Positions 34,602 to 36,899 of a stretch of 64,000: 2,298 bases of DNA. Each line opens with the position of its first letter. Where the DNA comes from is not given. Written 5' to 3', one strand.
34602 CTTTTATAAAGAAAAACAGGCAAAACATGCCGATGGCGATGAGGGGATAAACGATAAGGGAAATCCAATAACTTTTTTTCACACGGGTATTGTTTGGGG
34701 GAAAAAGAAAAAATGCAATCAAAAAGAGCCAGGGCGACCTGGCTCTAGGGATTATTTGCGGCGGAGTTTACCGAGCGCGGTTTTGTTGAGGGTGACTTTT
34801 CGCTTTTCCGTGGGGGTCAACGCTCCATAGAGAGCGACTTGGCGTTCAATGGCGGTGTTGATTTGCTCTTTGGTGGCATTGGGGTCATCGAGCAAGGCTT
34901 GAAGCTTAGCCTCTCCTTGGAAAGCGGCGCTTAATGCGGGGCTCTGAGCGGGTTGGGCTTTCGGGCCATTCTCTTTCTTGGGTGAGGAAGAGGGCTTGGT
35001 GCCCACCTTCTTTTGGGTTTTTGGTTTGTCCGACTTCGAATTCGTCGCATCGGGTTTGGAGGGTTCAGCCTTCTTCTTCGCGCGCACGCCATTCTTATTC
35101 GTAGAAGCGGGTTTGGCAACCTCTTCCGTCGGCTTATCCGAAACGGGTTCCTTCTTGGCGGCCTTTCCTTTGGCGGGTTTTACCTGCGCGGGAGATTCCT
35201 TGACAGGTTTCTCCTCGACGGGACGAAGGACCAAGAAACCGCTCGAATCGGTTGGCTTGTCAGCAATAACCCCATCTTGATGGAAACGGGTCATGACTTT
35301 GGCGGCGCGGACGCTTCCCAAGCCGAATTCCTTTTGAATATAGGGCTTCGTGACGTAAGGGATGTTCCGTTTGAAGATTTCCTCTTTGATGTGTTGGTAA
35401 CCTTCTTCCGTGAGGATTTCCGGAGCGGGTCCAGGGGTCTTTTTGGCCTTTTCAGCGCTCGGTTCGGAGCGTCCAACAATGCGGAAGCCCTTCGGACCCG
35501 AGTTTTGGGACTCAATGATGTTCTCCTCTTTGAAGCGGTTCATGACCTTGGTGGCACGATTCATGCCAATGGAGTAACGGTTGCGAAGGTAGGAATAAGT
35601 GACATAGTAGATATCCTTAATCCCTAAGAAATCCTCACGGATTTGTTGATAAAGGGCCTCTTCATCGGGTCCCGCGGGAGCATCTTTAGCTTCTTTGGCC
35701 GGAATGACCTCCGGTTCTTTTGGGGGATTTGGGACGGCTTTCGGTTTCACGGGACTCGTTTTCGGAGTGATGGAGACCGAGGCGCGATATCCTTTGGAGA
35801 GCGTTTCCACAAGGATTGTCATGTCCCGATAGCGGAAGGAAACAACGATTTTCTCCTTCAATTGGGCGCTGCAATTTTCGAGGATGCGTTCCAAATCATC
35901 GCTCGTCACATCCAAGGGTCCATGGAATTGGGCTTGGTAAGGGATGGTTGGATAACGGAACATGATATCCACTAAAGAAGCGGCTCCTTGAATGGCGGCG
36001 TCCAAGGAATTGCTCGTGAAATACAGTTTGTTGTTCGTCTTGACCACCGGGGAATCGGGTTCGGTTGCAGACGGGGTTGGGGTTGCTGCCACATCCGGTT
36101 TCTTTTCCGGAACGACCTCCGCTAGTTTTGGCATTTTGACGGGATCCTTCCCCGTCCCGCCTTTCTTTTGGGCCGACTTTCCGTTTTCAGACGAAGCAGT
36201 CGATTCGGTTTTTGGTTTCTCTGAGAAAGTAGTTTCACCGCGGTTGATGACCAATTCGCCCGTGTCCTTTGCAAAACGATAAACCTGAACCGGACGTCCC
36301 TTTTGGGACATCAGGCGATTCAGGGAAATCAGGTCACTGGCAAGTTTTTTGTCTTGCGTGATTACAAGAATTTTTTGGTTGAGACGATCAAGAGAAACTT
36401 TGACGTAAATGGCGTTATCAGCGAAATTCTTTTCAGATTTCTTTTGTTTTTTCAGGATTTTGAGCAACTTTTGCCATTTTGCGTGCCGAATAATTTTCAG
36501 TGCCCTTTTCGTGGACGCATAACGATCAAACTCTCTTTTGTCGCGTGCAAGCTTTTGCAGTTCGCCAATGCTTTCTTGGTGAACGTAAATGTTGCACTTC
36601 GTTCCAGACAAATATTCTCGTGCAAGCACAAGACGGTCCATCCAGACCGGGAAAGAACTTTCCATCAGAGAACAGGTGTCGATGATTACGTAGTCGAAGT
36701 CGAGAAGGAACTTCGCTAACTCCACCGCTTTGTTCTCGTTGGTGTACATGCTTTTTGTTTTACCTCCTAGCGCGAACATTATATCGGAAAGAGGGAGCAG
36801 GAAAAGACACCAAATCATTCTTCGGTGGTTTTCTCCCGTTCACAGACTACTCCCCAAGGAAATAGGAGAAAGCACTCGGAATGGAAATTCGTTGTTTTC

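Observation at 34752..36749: Orphan protein joining a PIN-like nuclease domain to two motor-less FtsK-gamma-type winged helices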

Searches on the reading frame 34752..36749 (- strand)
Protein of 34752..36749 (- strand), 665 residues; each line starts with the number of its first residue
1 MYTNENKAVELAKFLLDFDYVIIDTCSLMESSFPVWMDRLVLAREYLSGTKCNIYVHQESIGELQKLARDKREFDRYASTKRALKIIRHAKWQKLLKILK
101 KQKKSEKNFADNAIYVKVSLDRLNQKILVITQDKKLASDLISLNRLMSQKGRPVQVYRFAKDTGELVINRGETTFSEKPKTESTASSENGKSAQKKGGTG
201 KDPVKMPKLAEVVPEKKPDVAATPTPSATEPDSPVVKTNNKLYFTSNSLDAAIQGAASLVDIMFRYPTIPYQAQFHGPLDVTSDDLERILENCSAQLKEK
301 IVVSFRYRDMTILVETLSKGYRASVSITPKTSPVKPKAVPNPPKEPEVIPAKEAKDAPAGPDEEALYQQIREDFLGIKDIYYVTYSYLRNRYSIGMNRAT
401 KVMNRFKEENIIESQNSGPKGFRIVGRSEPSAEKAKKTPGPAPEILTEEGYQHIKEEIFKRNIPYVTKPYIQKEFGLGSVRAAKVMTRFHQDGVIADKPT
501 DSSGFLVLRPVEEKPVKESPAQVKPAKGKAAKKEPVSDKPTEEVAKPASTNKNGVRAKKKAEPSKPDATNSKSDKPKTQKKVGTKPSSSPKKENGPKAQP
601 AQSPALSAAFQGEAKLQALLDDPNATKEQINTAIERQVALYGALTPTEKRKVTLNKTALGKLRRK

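Call 3: search_protein_families(library=pfam, proteins=[window:34752-36749:-], max_evalue=10)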
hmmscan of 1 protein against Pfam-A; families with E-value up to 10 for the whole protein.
window:34752-36749:- (665 aa): 2 families
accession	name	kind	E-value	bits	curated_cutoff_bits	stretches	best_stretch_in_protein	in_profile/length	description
PF09397.16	FtsK_gamma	-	1.5e-08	34.6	30.6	2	385-417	22-54/63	Ftsk gamma domain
PF03297.21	Ribosomal_S25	-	0.98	10.1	28.8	1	364-414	41-88/101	S25 ribosomal protein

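Call 4: search_protein_families(library=ncbifam, proteins=[window:34752-36749:-], max_evalue=10)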
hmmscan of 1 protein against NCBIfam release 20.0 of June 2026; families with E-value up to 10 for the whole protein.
window:34752-36749:- (665 aa): 1 family
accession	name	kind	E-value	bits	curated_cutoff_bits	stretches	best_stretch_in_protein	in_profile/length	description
NF006813.0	PRK09334.1-3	equivalog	0.00024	21.4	83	2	446-495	29-78/97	30S ribosomal protein S25e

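Call 5: search_solved_structures(query=window:34752-36749:-, max_evalue=10, show_alignments=3)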
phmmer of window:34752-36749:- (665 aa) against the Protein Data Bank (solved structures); distinct sequences matched with E-value up to 10: 1.
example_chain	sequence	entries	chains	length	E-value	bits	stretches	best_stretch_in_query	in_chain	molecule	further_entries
9ovi_A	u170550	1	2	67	0.17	13.7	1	378-422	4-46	Conserved domain protein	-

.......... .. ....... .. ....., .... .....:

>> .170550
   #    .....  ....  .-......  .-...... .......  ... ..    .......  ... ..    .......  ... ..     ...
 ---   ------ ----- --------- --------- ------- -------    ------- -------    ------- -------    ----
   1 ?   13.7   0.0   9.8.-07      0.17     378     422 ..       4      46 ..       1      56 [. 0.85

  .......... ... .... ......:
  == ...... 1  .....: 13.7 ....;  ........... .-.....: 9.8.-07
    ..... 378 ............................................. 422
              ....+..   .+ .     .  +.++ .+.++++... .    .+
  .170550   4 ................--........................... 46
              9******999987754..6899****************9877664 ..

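Call 6: find_homologous_proteins(query=window:34752-36749:-, max_evalue=0.001)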
Query window:34752-36749:- (665 aa): 171 proteins with E <= 0.001 among 8000 candidates; the best 120 are listed.
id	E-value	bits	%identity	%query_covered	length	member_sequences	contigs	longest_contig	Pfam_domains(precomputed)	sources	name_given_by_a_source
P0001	0.0e+0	1454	100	100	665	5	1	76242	PF09397.17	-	-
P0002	7.5e-142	492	38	100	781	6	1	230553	PF21984.3,PF09397.17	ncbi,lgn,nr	ncbi:MAG: hypothetical protein SOV58_01660 [Candidatus Enteromonas sp.]|nr:hypothetical protein [Can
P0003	2.6e-89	319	42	10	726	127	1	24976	-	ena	-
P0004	2.0e-84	303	35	99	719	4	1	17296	-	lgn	-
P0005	2.7e-72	262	41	51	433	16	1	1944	-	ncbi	ncbi:MAG: hypothetical protein ACI4QP_04575, partial [Candidatus Enteromonas sp.]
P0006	1.2e-70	257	61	26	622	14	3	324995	-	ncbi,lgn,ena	-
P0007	9.1e-70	254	41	51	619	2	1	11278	-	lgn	-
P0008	1.3e-69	254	41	54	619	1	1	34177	-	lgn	-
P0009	2.4e-69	253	41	54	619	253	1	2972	-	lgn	-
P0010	2.6e-69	253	41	54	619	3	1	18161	-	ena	-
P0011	3.8e-69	252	41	54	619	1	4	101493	-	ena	-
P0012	6.7e-69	251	41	54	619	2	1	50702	-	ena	-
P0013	1.6e-68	250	42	51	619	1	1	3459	-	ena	-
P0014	1.9e-68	250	41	54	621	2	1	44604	-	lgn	-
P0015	2.0e-68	250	41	54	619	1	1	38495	-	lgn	-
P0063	5.6e-45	172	35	54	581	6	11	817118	-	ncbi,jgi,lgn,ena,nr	ncbi:MAG: hypothetical protein E7182_00540 [Erysipelotrichaceae bacterium]|nr:hypothetical protein [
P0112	1.7e-36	144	47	26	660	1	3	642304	-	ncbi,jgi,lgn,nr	ncbi:MAG: hypothetical protein LKK13_02085 [Bacilli bacterium]|jgi:rRNA-processing protein FCF1|nr:h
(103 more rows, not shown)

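Call 7: search_protein_families(library=padloc, proteins=[window:34752-36749:-], max_evalue=10)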
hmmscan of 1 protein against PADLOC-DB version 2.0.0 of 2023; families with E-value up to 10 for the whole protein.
window:34752-36749:- (665 aa): 0 families

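Call 8: search_protein_families(library=phrogs, proteins=[window:34752-36749:-], max_evalue=10)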
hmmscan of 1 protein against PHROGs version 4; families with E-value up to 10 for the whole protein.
window:34752-36749:- (665 aa): 4 families
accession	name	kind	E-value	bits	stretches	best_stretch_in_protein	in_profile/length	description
phrog_6576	-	unknown function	6.7e-07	29.9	1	363-496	167-297/325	-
phrog_13700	-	moron, auxiliary metabolic gene and host takeover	3.9e-06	27.4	2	446-533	63-144/284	FtsK/SpoIIIE-like protein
phrog_13618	-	unknown function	0.02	16.1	1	363-416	18-68/80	-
phrog_36563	-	unknown function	0.099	13.3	0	369-413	13-229/254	-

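Call 12: search_protein_families(library=pfam, alignment_id=A1, max_evalue=0.01)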
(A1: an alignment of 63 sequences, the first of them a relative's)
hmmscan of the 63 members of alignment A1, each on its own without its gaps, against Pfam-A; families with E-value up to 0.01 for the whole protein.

A. member 1, P0001 (665 aa): 1 family
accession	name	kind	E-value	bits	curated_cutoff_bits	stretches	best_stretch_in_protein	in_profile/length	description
PF09397.16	FtsK_gamma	-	1.5e-08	34.6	30.6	1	385-417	22-54/63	Ftsk gamma domain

B. families by the number of members that match (of 63 scanned): 12 families
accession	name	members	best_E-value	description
PF13638.12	PIN_4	14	3.8e-05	PIN domain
PF16289.11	PIN_12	6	1.2e-05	PIN domain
PF00919.26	UPF0004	5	0.00043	Uncharacterized protein family UPF0004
PF09397.16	FtsK_gamma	3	6.8e-14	Ftsk gamma domain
PF21984.2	DnaD_N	1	2.3e-06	DnaD N-terminal domain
PF01399.33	PCI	1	8.6e-05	PCI domain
PF04157.22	EAP30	1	8.7e-05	EAP30/Vps36 family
PF18477.7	PIN_9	1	0.00059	PIN like domain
PF25252.1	DUF7854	1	0.0011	Family of unknown function (DUF7854)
PF00213.23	OSCP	1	0.0022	ATP synthase delta (OSCP) subunit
PF01978.25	TrmB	1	0.0066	Sugar-specific transcriptional regulator TrmB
PF12802.13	MarR_2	1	0.0096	MarR family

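Call 17: find_encoding_contigs(protein=P0002, flank=8000, max_places=3)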
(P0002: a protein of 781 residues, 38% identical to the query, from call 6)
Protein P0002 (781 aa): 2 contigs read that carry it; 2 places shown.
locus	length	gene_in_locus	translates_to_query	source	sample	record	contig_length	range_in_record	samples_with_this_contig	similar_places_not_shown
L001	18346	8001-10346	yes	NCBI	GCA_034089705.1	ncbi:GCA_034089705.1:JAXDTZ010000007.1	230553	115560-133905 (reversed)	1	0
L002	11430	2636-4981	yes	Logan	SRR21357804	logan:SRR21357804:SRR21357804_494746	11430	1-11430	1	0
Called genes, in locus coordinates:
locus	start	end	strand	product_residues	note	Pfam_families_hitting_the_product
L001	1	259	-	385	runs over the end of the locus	PF00155:Aminotran_1_2, PF01041:DegT_DnrJ_EryC1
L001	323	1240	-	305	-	-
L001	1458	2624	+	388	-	PF00144:Beta-lactamase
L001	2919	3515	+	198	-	-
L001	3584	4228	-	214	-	PF00106:adh_short, PF01370:Epimerase (faint), PF13561:adh_short_C2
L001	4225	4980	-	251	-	PF02592:Vut_1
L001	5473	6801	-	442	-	-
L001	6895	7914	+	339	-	PF00730:HhH-GPD, PF14815:NUDIX_4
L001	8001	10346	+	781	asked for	PF21984:DnaD_N (faint), PF09397:FtsK_gamma (faint)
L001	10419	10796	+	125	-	PF13038:DUF3899 (weak)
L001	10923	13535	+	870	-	PF00496:SBP_bac_5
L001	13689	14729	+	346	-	PF00528:BPD_transp_1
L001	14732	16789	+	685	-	PF12911:OppC_N, PF00528:BPD_transp_1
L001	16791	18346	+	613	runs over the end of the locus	PF00005:ABC_tran, PF02463:SMC_N (faint), PF13304:AAA_21, PF00005:ABC_tran, PF08352:oligo_HPY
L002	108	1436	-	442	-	-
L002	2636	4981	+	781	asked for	PF21984:DnaD_N (faint), PF09397:FtsK_gamma (faint)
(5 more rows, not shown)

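Call 18: find_encoding_contigs(protein=P0063, flank=8000, max_places=3)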
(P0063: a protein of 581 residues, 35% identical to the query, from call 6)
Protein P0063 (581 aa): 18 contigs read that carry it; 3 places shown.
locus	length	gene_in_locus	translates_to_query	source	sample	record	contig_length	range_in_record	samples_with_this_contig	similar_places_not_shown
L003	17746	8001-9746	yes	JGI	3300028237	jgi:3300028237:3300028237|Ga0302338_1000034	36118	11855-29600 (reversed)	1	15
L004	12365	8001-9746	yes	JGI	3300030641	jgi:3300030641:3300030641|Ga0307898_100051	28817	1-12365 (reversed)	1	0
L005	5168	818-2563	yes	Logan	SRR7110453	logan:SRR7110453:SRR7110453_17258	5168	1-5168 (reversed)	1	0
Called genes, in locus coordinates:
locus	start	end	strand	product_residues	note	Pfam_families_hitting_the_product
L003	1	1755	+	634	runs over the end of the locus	PF14262:Cthe_2159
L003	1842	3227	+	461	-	-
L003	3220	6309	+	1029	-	PF08455:SNF2_assoc, PF00176:SNF2-rel_dom, PF00271:Helicase_C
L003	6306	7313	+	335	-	PF00730:HhH-GPD, PF14815:NUDIX_4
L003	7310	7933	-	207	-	PF13560:HTH_31, PF01381:HTH_3, PF12844:HTH_19, PF13443:HTH_26 (weak)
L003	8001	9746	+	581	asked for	-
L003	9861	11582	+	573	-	PF05547:Peptidase_M6 (weak)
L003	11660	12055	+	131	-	-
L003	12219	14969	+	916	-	PF00496:SBP_bac_5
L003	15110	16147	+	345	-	PF00528:BPD_transp_1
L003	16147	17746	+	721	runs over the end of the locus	PF12911:OppC_N, PF00528:BPD_transp_1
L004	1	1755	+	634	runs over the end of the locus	PF14262:Cthe_2159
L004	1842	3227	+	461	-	-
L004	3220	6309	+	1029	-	PF08455:SNF2_assoc, PF00176:SNF2-rel_dom, PF00271:Helicase_C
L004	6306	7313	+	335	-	PF00730:HhH-GPD, PF14815:NUDIX_4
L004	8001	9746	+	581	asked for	-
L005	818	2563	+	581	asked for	-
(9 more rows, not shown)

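Call 19: find_encoding_contigs(protein=P0112, flank=8000, max_places=3)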
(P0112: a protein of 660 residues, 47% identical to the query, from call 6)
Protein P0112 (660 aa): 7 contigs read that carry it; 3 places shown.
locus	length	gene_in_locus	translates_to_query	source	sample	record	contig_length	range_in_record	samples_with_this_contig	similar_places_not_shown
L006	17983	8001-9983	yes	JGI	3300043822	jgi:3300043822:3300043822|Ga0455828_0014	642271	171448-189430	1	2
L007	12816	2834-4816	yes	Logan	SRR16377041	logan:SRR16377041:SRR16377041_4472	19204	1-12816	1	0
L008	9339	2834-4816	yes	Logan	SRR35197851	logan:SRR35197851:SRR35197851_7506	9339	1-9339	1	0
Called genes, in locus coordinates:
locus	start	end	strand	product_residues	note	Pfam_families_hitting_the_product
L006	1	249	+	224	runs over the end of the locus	PF02492:cobW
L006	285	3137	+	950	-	PF00037:Fer4, PF12837:Fer4_6 (weak), PF12838:Fer4_7 (weak), PF14691:Fer4_20, PF01266:DAO, PF01946:Thi4, PF07992:Pyr_redox_2, PF13450:NAD_binding_8, +6 more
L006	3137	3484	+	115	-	PF01155:HypA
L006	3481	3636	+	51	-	-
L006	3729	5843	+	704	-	PF05621:TniB (weak), PF23569:NBD_SMAX1, PF00004:AAA, PF17871:AAA_lid_9, PF00004:AAA, PF07724:AAA_2, PF07728:AAA_5, PF10431:ClpB_D2-small, +13 more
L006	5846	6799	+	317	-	PF20434:BD-FAE, PF07859:Abhydrolase_3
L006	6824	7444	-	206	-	PF01381:HTH_3, PF12844:HTH_19, PF13560:HTH_31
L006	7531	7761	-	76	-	-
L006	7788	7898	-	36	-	-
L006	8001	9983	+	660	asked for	-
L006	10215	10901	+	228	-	-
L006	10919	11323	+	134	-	PF13038:DUF3899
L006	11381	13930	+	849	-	-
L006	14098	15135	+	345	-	PF00528:BPD_transp_1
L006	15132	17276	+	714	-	PF12911:OppC_N, PF00528:BPD_transp_1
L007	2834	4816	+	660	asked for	-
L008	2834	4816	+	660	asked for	-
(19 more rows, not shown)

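Call 24: predict_structure(alignment_id=A1)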
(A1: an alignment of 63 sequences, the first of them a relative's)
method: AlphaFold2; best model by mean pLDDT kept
length: 665 residues; sequences in the alignment: 63
mean_pLDDT: 79.5   pTM: 0.41
mean pLDDT of the five models: 79.5, 79.2, 78.2, 77.2, 76.6
residues with pLDDT >= 90: 408; 70-90: 46; 50-70: 57; < 50: 154
segments of 3 or more residues with pLDDT < 50: 175-202, 204-213, 219-239, 334-339, 347-358, 433-440, 527-533, 536-539, 541-546, 548-562, 567-574, 577-585, 591-597
pLDDT, mean of each block of 10 residues (from residue 1): 90 98 97 97 94 96 96 95 98 97 75 95 97 97 85 96 94 57 39 37 38 44 42 43 93 97 96 95 98 96 96 96 91 47 48 48 91 95 96 95 97 91 90 47 74 95 93 92 95 92 83 64 51 48 45 43 47 45 47 50 94 97 96 98 96 96 93
secondary structure, 60 per line:
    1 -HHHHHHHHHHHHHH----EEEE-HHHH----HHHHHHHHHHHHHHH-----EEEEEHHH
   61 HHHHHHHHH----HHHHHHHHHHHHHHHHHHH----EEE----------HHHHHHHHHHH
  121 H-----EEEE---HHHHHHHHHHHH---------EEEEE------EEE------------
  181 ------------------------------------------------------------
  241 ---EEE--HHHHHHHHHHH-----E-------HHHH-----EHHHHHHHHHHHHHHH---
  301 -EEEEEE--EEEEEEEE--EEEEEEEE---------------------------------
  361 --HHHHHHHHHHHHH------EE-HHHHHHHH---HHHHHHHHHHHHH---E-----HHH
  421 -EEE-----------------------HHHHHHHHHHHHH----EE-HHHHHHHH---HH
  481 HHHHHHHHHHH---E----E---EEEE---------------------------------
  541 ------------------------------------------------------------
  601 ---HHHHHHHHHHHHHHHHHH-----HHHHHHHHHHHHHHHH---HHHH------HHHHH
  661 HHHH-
elements in order (helices of 4 or more, strands of 3 or more residues): H2-15 E20-23 H25-28 H33-47 E53-57 H58-69 H74-92 E97-99 H110-121 E127-130 H134-145 E155-159 E166-168 E244-246 H249-259 H273-276 H283-297 E302-307 E310-317 E320-327 H363-375 H385-392 H396-408 E422-424 H448-460 H468-475 H479-491 E504-507 H604-621 H627-642 H646-649 H656-664
